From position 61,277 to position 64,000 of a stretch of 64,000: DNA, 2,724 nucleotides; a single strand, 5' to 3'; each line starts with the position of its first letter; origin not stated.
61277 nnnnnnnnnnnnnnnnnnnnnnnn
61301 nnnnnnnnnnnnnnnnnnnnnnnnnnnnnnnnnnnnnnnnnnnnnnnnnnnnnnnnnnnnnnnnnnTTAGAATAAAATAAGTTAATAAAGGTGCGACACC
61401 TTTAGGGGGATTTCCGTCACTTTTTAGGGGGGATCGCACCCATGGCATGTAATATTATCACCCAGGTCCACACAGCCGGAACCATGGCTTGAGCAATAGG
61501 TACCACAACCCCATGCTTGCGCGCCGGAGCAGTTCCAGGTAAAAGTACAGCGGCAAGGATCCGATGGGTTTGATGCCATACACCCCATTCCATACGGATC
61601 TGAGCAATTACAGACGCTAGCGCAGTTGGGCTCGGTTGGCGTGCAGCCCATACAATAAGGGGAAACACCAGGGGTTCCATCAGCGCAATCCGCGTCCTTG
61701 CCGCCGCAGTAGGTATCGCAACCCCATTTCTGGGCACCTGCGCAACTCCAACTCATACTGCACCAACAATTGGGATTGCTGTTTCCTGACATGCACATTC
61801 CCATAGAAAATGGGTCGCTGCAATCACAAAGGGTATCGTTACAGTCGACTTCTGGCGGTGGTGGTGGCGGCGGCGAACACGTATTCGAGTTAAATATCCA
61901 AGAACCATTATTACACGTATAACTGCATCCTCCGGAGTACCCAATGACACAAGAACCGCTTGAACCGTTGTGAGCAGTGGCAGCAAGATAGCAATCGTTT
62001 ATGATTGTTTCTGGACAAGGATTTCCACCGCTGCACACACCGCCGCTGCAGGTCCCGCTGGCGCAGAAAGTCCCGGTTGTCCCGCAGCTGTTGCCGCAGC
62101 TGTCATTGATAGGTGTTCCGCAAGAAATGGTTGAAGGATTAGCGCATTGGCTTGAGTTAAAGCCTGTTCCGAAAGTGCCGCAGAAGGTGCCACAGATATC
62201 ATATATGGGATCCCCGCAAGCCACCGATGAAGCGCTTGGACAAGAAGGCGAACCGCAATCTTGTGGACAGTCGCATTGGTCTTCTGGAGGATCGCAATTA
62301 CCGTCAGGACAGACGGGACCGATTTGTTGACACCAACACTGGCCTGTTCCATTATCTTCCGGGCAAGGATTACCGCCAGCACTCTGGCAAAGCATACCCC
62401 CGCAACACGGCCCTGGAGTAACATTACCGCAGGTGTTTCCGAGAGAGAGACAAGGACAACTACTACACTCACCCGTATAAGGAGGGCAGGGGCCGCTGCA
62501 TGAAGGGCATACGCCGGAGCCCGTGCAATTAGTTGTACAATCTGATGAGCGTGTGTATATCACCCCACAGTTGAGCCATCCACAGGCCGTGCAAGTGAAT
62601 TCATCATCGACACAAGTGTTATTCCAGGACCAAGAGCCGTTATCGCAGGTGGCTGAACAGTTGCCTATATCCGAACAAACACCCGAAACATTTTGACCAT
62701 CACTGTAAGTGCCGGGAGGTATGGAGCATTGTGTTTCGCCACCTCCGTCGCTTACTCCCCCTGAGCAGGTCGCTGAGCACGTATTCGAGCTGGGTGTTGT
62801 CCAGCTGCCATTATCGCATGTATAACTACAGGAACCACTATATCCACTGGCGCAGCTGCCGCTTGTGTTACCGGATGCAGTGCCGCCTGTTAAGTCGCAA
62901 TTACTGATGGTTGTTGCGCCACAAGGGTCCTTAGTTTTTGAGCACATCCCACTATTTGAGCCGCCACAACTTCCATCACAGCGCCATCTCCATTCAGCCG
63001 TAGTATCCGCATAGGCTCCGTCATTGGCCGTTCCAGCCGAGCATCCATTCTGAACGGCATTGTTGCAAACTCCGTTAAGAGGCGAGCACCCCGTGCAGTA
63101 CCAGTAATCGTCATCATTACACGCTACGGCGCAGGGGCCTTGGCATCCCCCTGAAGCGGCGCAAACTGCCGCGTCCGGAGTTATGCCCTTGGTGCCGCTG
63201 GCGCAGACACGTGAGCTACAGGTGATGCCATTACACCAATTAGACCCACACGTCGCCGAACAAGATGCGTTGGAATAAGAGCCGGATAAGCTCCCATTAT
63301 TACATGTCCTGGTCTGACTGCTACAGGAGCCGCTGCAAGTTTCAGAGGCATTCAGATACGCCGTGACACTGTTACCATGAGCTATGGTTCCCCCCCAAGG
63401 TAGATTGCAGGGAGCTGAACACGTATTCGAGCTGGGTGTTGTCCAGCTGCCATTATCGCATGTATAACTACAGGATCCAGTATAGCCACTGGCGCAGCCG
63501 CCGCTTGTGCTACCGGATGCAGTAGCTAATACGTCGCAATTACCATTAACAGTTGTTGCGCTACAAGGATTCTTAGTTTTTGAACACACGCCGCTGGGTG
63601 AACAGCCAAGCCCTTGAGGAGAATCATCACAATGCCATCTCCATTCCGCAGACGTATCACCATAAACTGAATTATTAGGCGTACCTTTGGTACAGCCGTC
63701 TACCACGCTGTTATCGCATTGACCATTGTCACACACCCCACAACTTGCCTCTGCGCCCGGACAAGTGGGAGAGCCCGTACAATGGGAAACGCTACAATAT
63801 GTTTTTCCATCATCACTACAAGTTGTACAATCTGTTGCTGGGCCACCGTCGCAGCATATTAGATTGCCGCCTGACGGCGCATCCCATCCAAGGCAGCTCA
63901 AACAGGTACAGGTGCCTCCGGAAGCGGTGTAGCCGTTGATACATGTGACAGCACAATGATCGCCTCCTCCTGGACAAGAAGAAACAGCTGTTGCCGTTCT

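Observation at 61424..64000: Convergent partner: a 5'-truncated giant Cys-rich modular protein sharing its C-terminal domain with the neighbour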

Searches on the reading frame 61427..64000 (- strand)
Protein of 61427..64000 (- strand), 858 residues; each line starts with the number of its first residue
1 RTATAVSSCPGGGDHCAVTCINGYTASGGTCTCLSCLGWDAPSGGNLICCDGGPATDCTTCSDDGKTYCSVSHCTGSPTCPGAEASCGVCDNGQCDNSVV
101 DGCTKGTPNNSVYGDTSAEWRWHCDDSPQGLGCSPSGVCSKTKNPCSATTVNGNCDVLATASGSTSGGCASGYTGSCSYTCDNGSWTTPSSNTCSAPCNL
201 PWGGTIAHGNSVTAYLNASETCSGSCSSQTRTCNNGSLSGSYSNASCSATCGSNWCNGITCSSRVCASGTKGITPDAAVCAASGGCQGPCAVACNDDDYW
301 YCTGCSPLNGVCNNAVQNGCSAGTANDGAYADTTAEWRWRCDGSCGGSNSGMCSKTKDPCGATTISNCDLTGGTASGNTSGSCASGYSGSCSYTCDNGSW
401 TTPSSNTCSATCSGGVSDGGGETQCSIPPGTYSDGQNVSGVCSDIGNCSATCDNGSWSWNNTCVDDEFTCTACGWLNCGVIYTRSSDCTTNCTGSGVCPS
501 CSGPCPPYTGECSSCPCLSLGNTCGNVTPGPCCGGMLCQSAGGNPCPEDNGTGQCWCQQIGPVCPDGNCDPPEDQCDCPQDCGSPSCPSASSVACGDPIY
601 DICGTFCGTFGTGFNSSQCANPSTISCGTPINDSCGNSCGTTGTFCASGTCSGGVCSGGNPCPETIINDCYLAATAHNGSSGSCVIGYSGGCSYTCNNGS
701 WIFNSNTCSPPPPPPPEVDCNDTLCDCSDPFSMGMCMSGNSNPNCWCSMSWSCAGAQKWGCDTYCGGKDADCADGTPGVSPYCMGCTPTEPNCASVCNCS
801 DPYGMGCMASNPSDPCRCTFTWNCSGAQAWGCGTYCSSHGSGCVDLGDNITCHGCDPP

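Call 4: search_protein_families(library=pfam, proteins=[window:61427-64000:-], max_evalue=1)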
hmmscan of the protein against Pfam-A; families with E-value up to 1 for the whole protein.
window:61427-64000:- (858 aa): 0 families

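Call 24: find_homologous_proteins(query=window:61427-64000:-, max_evalue=0.001)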
Query window:61427-64000:- (858 aa): 141 proteins with E <= 0.001 among 8000 candidates; the best 120 are listed.
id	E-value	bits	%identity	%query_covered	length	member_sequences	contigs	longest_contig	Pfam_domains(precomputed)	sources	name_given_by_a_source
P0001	0.0e+0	1969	100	100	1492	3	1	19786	-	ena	-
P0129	5.0e-122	427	52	11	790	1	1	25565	-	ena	-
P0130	2.1e-110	389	65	7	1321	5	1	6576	PF15034.12,PF05345.19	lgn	-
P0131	1.1e-97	346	39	38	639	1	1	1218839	-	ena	-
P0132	2.1e-96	342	42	39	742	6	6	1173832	PF14623.12,PF05203.22,PF01079.26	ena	-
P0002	1.5e-94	336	58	37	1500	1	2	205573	-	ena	-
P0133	1.5e-94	336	58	5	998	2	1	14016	-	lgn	-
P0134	8.0e-81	291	38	41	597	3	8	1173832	-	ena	-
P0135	2.0e-79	286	51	6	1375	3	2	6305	-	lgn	-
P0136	4.1e-77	278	56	9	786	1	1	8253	-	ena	-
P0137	4.6e-77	278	51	12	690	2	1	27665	-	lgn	-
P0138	1.2e-75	274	47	12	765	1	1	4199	-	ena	-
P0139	1.0e-74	270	31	31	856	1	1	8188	-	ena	-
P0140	2.6e-74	269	51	10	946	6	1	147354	-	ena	-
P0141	8.2e-74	267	64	9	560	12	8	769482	-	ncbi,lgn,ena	-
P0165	6.2e-52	195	28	31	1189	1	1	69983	PF00090.26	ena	-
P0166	2.1e-51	193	46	12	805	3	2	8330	PF11617.14,PF19030.7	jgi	-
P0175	1.5e-44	171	53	9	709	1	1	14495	-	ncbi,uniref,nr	ncbi:Hint domain-containing protein [Sphingopyxis sp. BSNA05]|uniref:Hint domain-containing protein 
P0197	6.1e-33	132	36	18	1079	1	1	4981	PF25523.2,PF13385.14,PF18370.8,PF00041.28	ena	-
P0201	4.0e-31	126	42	11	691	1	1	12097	PF13884.12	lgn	-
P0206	1.5e-26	111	45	9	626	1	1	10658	PF07963.18,PF04917.18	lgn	-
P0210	9.3e-25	105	34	33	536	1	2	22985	PF13884.12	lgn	-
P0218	4.8e-21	93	45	12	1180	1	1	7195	PF21722.5,PF01410.24,PF00147.24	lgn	-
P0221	2.5e-19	87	56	9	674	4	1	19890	PF07603.18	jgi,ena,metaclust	metaclust:\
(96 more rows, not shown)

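Call 37: search_protein_representatives(protein=window:61427-64000:-)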
Query: 858 residues. Proteins with E-value up to 0.001 (for the whole library): 1462; up to 1e-10: 702; up to 1e-30: 147. The best 150 are listed.
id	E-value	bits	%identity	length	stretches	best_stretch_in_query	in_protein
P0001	0.0e+00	1969.0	86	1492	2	1-858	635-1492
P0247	2.8e-203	694.3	48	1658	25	302-358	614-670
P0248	1.1e-161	556.7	48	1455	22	302-361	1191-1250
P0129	1.6e-122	427.0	57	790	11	195-249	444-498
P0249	1.6e-120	420.4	51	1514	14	302-355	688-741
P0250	3.5e-114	399.4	42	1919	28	302-356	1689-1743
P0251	3.5e-108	379.5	50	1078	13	302-357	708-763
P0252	5.1e-100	352.5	49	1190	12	306-359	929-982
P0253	7.6e-98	345.3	55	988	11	302-358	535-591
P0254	7.5e-97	342.0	51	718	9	193-253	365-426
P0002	4.7e-95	336.1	57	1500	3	1-147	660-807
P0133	4.8e-95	336.0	49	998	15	195-253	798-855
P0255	1.5e-94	334.4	45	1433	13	197-249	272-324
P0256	1.0e-82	295.2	41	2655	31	302-355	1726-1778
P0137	1.5e-77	278.1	57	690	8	145-251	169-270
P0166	6.6e-52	193.2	51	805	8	192-251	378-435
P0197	1.9e-33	132.1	42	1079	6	193-251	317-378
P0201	1.3e-31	126.1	49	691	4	138-250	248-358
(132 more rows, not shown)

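Call 79: search_protein_families(library=pfam, proteins=[P0201, P0210, P0206, P0132, P0165, P0166, P0175, P0221, P0197, P0218], max_evalue=0.001)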
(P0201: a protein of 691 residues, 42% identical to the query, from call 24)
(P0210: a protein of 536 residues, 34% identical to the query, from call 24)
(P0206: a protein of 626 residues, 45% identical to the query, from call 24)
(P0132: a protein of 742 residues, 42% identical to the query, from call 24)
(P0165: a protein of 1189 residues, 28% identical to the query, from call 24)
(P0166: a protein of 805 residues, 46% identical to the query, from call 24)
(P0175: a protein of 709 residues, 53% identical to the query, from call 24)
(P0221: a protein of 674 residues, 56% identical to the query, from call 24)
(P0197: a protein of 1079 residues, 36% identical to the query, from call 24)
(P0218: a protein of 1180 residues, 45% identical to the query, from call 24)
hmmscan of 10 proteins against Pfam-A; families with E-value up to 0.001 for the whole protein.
P0201 (691 aa): 1 family
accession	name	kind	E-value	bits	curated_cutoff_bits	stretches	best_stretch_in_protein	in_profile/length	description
PF13884.11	Peptidase_S74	-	4.2e-06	27.4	22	1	620-663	1-51/58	Chaperone of endosialidase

P0210 (536 aa): 1 family
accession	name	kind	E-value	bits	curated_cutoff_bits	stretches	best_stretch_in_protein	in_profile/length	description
PF13884.11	Peptidase_S74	-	1.8e-07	31.8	22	1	465-509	1-52/58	Chaperone of endosialidase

P0206 (626 aa): 2 families
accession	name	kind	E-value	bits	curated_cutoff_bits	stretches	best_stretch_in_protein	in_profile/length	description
PF04917.17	Shufflon_N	-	2.1e-11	44.3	27.5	1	276-328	271-323/324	Bacterial shufflon protein, N-terminal constant region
PF07963.17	N_methyl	-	1.2e-05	25.1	21.2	1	10-33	2-25/27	Prokaryotic N-terminal methylation motif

P0132 (742 aa): 4 families
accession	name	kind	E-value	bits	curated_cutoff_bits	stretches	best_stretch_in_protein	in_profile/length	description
PF05203.21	Hom_end_hint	-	1.7e-07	31.9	32.1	1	594-632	1-39/228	Hom_end-associated Hint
PF14623.11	Vint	-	1.9e-07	31.5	27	1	593-666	1-71/166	Hint-domain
PF01079.26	Hint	-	1.4e-05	25.2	29.7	1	587-634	6-54/213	Hint module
PF07591.16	PT-HINT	-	4.1e-05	24.3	27.7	1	686-739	77-134/137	Pretoxin HINT domain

P0165 (1189 aa): 1 family
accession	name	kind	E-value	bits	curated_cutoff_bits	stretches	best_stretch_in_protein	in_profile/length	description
PF00090.25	TSP_1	-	1.9e-05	25.2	21.6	2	455-505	2-45/49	Thrombospondin type 1 domain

P0166 (805 aa): 2 families
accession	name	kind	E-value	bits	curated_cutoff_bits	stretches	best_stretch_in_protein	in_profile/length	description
PF11617.13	Cu-binding_MopE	-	2.6e-26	92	27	3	23-51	1-29/30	Putative metal-binding motif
PF19030.6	TSP1_ADAMTS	-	6.6e-13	49.2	23.8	1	174-224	1-52/55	Thrombospondin type 1 domain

P0175 (709 aa): 3 families
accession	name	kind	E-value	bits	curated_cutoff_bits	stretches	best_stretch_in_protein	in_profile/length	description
PF01079.26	Hint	-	8e-05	22.8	29.7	1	557-599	5-49/213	Hint module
PF13403.11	Hint_2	-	8.3e-05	23.4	28.4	0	565-610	2-44/147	Hint domain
PF14623.11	Vint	-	0.00097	19.4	27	0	564-636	1-72/166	Hint-domain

P0221 (674 aa): 1 family
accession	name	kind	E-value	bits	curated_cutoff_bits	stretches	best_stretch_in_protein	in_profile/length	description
PF07603.17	Lcl_C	-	5e-07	30.5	34.9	1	575-673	21-117/117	Lcl C-terminal domain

P0197 (1079 aa): 5 families
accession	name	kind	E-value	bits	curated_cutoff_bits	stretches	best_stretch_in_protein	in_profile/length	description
PF00041.27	fn3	-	2e-22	79.6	25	3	618-698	1-82/84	Fibronectin type III domain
PF13385.13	Laminin_G_3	-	1.9e-18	67.5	27.6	1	7-117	44-150/151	Concanavalin A-like lectin/glucanases superfamily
PF18370.7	RGI_lyase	-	1.1e-09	38.9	27.8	0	913-954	15-59/86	Rhamnogalacturonan I lyases beta-sheet domain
PF25523.1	Ig_RIMBP2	-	5.8e-06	26.7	27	0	616-659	2-53/105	RIMBP2-like, immunoglobulin-like domain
PF25788.1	Ig_Rha78A_N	-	0.00055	20.6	27.4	0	654-699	54-99/105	Rha78A-like, N-terminal immunoglobulin domain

P0218 (1180 aa): 3 families
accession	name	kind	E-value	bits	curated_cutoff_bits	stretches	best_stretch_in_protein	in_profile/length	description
PF21722.4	Gly_rich_2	-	4.1e-26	92.8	24.3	1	53-288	1-225/226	Glycine-rich domain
PF00147.23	Fibrinogen_C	-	3.9e-21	76.3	22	2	963-1028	13-77/221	Fibrinogen beta and gamma chains, C-terminal globular domain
PF01410.23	COLFI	-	2.3e-14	53.7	26.2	0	723-764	32-72/233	Fibrillar collagen C-terminal domain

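Call 86: search_solved_structures(query=window:61427-64000:-, max_evalue=1)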
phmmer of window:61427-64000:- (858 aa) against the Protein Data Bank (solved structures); distinct sequences matched with E-value up to 1: 0.

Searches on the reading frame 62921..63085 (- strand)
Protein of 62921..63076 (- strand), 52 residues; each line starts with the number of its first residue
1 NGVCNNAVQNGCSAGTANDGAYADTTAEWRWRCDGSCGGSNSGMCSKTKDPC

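Call 26: search_protein_families(library=pfam, proteins=[window:62921-63076:-], max_evalue=10)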
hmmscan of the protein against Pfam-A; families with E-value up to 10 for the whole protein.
seq(52 aa): 0 families

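Call 62: predict_structure(alignment_id=A3)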
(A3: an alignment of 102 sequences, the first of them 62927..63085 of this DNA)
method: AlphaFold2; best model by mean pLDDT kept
length: 53 residues; sequences in the alignment: 102
mean_pLDDT: 97.7   pTM: 0.79
mean pLDDT of the five models: 97.7, 97.3, 97.3, 97.2, 96.7
residues with pLDDT >= 90: 51; 70-90: 2; 50-70: 0; < 50: 0
segments of 3 or more residues with pLDDT < 50: none
pLDDT, mean of each block of 10 residues (from residue 1): 97 98 98 98 98 94
secondary structure, 60 per line:
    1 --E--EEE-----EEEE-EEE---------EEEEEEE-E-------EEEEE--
elements in order: E6-8 E14-17 E19-21 E31-37 E47-51

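Call 87: search_solved_structures(query=A3, max_evalue=1)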
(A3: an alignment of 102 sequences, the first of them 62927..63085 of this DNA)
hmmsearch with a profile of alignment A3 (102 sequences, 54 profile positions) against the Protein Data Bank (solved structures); distinct sequences matched with E-value up to 1: 0.

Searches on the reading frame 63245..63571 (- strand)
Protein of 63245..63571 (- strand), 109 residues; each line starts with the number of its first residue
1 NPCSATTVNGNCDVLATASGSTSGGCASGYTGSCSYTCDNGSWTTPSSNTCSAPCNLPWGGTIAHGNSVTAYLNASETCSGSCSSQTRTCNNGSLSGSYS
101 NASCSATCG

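Call 72: predict_structure(alignment_id=A4)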
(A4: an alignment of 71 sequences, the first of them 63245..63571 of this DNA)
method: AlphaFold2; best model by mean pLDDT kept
length: 109 residues; sequences in the alignment: 71
mean_pLDDT: 92.5   pTM: 0.67
mean pLDDT of the five models: 92.5, 91.2, 90.4, 89.4, 89.4
residues with pLDDT >= 90: 90; 70-90: 19; 50-70: 0; < 50: 0
segments of 3 or more residues with pLDDT < 50: none
pLDDT, mean of each block of 10 residues (from residue 1): 93 95 91 93 87 94 93 93 94 95 90
secondary structure, 60 per line:
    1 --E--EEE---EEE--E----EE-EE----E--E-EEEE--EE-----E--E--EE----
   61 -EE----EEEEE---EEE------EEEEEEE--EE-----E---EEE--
elements in order: E6-8 E12-14 E36-39 E68-72 E76-78 E85-91 E105-107

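Call 88: search_solved_structures(query=A4, max_evalue=1)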
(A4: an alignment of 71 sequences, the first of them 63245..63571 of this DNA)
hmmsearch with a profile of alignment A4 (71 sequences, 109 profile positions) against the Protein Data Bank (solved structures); distinct sequences matched with E-value up to 1: 5.
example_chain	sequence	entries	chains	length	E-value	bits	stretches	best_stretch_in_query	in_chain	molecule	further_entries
2wii_C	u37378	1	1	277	0.017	18.8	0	19-58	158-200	COMPLEMENT FACTOR H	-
5o32_C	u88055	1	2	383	0.029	18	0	19-58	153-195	Complement factor H,Complement factor H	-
5o35_C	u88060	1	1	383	0.055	17.1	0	19-58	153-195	Complement factor H,Complement factor H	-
4dlq_A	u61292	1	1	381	0.11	16.1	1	3-66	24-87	Latrophilin-1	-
2qfg_A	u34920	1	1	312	0.16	15.6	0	19-58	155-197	Complement factor H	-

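Call 96: fold_search(model_id=the predicted structure, library=pdb)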
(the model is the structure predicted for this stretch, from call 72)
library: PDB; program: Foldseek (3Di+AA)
matches with E <= 10: 35; with E <= 0.001: 0
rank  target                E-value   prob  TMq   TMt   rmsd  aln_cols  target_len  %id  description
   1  3oxu_D                4.5e-02  0.97  0.41  0.37   8.2       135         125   20  Complement components factor H CCP19-20 and C3d in complex (released 2011-02-16)
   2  4jhs                  5.6e-02  0.96  0.42  0.34   7.6       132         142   18  Crystal structure of a C-terminal two domain fragment of human beta-2-glycoprotein 1 (released 2013-04-24)
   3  1qub_A                7.4e-02  0.96  0.42  0.17   7.3       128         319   17  CRYSTAL STRUCTURE OF THE GLYCOSYLATED FIVE-DOMAIN HUMAN BETA2-GLYCOPROTEIN I PURIFIED FROM BLOOD PLASMA (released 1999-10-08)
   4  9n1z_D                1.3e-01  0.95  0.44  0.41   5.2       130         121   19  Structure of C3d Bound to a Fragment of FHR-2 (released 2025-12-10)
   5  1c1z_A                1.4e-01  0.77  0.37  0.14   8.5       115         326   22  CRYSTAL STRUCTURE OF HUMAN BETA-2-GLYCOPROTEIN-I (APOLIPOPROTEIN-H) (released 1999-11-19)
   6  7kg4_A                1.5e-01  0.91  0.44  0.18   7.6       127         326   19  Recombinant Beta-2-Glycoprotein I antibody recognition loop mutant (released 2021-10-20)
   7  6v06_A                2.0e-01  0.75  0.38  0.14   8.3       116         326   18  Crystal structure of Beta-2 glycoprotein I purified from plasma (pB2GPI) (released 2020-06-17)
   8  7jik_A                2.4e-01  0.84  0.41  0.17   8.2       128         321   19  Human recombinant Beta-2-Glycoprotein 1 (released 2021-07-28)
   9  6v09_A                2.5e-01  0.75  0.42  0.17   8.1       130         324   18  Crystal structure of human recombinant Beta-2 glycoprotein I short tag (ST-B2GPI) (released 2020-06-17)
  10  6v08_A                2.8e-01  0.60  0.37  0.14   8.7       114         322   20  Crystal structure of human recombinant Beta-2 glycoprotein I (hrB2GPI) (released 2020-06-17)
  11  5o35_C                6.8e-01  0.57  0.43  0.16   6.2       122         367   24  Structure of complement proteins complex (released 2017-06-28)
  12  8oek                  9.5e-01  0.87  0.36  0.13   3.3        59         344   24  Crystal structure of the HormR-GAIN domains of adhesion GPCR ADGRB2 (BAI2) in the uncleaved state (released 2023-05-31)
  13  8hc0_A                1.4e+00  0.69  0.30  0.10   2.2        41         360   22  Crystal structure of the extracellular domains of GPR110 (released 2023-09-13)
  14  8q5r_B                1.4e+00  0.35  0.41  0.29   5.8       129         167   18  HpARI bound to mouse IL-33 (released 2024-05-08)
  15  8cmu_C                1.6e+00  0.44  0.42  0.37   7.0       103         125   14  High resolution structure of the coagulation Factor XIII A2B2 heterotetramer complex. (released 2024-09-11)
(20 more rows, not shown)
